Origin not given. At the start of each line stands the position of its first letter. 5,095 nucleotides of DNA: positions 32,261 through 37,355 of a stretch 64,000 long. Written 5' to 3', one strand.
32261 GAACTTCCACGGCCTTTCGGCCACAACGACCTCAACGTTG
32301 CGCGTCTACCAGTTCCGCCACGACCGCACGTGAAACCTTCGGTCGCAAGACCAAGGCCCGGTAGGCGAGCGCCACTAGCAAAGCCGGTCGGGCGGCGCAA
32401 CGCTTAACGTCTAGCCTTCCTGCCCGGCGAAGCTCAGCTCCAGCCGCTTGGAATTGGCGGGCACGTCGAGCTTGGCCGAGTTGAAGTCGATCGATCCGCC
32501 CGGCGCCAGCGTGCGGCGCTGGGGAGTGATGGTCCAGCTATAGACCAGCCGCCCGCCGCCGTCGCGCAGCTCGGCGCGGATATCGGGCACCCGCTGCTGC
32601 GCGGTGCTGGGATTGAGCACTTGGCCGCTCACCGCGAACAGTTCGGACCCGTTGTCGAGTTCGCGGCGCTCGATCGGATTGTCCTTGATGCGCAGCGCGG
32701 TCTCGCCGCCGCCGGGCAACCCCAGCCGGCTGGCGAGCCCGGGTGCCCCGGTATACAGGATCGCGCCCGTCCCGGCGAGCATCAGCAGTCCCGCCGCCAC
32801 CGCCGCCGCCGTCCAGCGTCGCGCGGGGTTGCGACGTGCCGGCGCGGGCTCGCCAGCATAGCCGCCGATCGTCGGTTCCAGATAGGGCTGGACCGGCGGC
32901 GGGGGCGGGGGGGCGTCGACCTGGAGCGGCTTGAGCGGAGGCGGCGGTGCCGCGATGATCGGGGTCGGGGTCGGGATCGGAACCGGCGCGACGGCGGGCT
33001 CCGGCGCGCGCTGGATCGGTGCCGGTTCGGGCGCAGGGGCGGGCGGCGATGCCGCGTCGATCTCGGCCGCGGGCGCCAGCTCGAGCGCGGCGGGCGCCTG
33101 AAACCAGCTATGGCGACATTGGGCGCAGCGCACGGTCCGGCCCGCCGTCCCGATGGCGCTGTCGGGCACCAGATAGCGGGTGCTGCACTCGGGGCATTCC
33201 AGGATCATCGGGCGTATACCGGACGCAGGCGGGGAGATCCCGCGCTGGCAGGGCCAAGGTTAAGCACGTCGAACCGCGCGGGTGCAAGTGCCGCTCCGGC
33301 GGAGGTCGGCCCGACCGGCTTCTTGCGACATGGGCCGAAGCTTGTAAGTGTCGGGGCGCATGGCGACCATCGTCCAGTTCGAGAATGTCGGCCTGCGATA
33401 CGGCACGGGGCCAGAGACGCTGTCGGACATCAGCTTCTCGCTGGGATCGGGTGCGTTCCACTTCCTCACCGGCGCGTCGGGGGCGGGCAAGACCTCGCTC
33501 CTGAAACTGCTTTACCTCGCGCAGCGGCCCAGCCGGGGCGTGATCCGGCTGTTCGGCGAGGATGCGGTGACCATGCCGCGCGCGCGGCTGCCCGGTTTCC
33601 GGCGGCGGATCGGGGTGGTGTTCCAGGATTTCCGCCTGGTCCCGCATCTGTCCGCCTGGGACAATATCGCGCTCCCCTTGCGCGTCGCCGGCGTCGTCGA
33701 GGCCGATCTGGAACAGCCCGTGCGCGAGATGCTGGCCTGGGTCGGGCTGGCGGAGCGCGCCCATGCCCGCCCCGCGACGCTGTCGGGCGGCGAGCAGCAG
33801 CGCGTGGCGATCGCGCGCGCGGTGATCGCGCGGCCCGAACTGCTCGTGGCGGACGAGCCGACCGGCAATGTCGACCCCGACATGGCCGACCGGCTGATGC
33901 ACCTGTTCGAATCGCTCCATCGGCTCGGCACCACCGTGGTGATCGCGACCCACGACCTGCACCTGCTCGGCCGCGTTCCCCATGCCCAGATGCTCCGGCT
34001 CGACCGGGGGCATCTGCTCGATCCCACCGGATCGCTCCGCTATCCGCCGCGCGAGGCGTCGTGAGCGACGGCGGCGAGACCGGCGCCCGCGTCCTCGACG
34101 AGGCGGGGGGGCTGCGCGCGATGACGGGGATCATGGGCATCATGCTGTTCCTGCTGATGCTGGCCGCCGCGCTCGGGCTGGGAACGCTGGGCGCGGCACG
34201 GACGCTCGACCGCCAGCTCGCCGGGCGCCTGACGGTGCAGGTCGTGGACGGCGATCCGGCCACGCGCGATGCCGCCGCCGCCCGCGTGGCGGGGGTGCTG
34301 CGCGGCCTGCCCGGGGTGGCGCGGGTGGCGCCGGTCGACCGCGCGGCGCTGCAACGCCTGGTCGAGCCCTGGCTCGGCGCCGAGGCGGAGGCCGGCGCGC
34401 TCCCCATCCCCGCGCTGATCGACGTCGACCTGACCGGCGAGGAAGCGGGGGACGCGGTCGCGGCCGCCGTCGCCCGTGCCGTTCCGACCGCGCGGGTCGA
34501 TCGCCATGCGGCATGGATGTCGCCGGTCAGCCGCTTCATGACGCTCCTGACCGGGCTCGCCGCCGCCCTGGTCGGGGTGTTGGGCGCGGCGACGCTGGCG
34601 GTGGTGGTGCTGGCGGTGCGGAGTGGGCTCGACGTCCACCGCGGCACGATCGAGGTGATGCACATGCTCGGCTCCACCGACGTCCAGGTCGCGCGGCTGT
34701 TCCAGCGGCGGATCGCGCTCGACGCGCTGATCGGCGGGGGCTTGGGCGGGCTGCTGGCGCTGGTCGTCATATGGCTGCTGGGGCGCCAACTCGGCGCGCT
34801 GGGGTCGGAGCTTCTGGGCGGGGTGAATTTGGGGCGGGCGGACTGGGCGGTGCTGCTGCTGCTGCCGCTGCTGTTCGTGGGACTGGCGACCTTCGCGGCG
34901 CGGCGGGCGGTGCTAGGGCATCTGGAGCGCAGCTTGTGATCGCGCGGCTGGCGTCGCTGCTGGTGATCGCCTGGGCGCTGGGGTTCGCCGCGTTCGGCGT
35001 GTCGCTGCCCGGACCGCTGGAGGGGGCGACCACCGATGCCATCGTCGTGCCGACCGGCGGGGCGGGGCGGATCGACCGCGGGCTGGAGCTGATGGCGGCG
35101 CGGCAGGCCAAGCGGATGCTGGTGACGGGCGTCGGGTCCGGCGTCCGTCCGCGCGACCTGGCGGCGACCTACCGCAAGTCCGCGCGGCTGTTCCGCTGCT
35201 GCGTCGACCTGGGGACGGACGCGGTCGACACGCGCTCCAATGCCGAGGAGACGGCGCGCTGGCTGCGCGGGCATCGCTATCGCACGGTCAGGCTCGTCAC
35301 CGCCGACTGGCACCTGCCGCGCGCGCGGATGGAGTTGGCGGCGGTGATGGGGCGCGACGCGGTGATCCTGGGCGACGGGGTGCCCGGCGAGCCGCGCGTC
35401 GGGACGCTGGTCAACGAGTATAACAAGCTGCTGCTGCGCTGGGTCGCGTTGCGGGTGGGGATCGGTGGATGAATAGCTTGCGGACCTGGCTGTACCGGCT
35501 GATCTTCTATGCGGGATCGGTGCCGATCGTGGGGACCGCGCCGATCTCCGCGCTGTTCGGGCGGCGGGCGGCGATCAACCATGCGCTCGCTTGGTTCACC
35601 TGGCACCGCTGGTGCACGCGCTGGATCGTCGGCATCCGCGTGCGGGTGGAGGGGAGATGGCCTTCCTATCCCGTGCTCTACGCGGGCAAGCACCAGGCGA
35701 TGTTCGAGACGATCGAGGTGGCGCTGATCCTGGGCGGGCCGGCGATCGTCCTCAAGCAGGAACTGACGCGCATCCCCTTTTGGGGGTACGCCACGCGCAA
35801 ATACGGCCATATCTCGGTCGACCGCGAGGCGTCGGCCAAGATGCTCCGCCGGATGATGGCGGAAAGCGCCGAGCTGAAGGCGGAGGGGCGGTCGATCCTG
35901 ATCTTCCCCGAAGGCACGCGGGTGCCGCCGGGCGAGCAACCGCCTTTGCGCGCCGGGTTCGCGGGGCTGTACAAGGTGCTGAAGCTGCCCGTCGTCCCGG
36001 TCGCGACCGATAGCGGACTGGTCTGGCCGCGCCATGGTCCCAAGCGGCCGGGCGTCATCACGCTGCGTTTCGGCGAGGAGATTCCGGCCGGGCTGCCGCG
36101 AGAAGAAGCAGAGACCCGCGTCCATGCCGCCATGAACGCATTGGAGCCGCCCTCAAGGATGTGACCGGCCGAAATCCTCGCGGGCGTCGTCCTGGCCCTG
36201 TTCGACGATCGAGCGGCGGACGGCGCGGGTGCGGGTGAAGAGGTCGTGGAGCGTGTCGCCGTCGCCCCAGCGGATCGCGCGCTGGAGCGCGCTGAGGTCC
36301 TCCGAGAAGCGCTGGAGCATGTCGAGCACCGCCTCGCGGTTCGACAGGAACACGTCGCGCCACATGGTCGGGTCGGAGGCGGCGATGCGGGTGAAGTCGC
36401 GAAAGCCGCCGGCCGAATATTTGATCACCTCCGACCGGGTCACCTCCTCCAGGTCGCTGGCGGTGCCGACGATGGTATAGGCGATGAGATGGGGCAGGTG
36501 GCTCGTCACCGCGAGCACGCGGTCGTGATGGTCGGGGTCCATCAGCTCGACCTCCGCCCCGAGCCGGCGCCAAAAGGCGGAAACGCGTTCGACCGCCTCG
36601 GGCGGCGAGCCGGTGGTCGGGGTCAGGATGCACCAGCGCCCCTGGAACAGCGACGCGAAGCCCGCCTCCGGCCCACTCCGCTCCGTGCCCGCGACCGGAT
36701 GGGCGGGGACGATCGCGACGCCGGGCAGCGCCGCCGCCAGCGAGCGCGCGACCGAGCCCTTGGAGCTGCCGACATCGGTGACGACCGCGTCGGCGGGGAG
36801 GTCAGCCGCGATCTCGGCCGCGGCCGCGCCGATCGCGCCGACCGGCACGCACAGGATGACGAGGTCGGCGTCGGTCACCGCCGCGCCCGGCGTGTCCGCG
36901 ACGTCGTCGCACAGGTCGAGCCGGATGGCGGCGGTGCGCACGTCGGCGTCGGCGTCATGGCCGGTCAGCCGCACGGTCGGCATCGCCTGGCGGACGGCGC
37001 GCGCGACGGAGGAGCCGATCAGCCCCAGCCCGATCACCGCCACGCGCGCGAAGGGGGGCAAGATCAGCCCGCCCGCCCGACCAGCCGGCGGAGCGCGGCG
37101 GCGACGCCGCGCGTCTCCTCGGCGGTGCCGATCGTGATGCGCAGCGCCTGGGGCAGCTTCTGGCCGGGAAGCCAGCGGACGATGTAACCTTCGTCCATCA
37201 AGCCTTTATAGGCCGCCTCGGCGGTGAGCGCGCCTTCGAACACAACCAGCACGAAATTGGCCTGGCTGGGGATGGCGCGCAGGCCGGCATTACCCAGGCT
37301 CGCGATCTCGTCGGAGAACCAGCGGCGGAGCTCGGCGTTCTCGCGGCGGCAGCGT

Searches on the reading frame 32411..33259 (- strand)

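Call 39: search_protein_families(library=pfam, proteins=[window:32411-33259:-], max_evalue=0.00001)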
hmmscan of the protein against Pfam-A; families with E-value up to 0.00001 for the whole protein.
window:32411-33259:- (282 aa): 2 families
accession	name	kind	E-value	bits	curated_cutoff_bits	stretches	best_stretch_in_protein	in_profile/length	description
PF13717.11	Zn_ribbon_4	-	5.1e-13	49.2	30.3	1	18-53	1-36/36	zinc-ribbon domain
PF13719.11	Zn_ribbon_5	-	5.3e-08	32.9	29.3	1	18-50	1-33/37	zinc-ribbon domain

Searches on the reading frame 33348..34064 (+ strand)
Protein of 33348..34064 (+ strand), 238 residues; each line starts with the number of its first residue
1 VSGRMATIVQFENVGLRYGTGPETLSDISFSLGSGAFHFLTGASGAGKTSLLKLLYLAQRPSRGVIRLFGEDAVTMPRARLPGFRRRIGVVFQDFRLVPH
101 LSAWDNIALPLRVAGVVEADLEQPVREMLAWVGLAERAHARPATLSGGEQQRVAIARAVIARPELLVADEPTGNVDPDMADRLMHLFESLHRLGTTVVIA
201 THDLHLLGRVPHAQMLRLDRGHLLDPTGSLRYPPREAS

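Call 39: search_protein_families(library=pfam, proteins=[window:33348-34064:+], max_evalue=0.00001)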
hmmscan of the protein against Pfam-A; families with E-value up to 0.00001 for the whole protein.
window:33348-34064:+ (238 aa): 2 families
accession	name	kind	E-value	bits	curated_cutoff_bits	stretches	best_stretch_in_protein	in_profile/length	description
PF00005.33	ABC_tran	-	6.1e-32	111.5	25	1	25-172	1-136/137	ABC transporter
PF13304.12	AAA_21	-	6.6e-14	53.1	27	1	150-207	243-303/304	AAA domain, putative AbiEii toxin, Type IV TA system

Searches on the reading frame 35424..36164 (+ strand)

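Call 39: search_protein_families(library=pfam, proteins=[window:35424-36164:+], max_evalue=0.00001)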
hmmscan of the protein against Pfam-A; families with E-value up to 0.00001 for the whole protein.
window:35424-36164:+ (246 aa): 1 family
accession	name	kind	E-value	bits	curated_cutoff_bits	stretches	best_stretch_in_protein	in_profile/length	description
PF01553.26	Acyltransferase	-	3e-16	59.9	23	1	74-194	3-130/132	Acyltransferase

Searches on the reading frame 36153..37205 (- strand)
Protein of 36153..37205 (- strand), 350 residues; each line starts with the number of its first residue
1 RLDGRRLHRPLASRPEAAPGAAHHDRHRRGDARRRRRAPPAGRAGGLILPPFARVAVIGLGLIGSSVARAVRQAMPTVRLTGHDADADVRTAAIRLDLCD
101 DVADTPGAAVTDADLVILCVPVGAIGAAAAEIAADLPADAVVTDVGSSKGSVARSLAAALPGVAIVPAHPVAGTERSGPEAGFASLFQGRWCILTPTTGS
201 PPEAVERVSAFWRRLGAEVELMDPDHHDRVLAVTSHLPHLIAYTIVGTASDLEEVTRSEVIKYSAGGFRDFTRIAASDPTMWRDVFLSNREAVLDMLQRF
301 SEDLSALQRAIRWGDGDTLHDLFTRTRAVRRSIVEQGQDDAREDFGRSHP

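Call 39: search_protein_families(library=pfam, proteins=[window:36153-37205:-], max_evalue=0.00001)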
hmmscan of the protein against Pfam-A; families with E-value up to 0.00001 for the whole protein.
window:36153-37205:- (350 aa): 4 families
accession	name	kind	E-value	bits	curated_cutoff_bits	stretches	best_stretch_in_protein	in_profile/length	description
PF02153.23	PDH_N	-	4.4e-39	133.9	26.5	1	67-220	1-153/154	Prephenate dehydrogenase, nucleotide-binding domain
PF20463.3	PDH_C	-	8.8e-31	106.7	22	1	223-323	1-100/102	Prephenate dehydrogenase, dimerization domain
PF03446.21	NAD_binding_2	-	1.8e-07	31.7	21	1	54-176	1-124/161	NAD binding domain of 6-phosphogluconate dehydrogenase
PF03807.23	F420_oxidored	-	6e-06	27.2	21.6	0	54-145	1-91/94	NADP oxidoreductase coenzyme F420-dependent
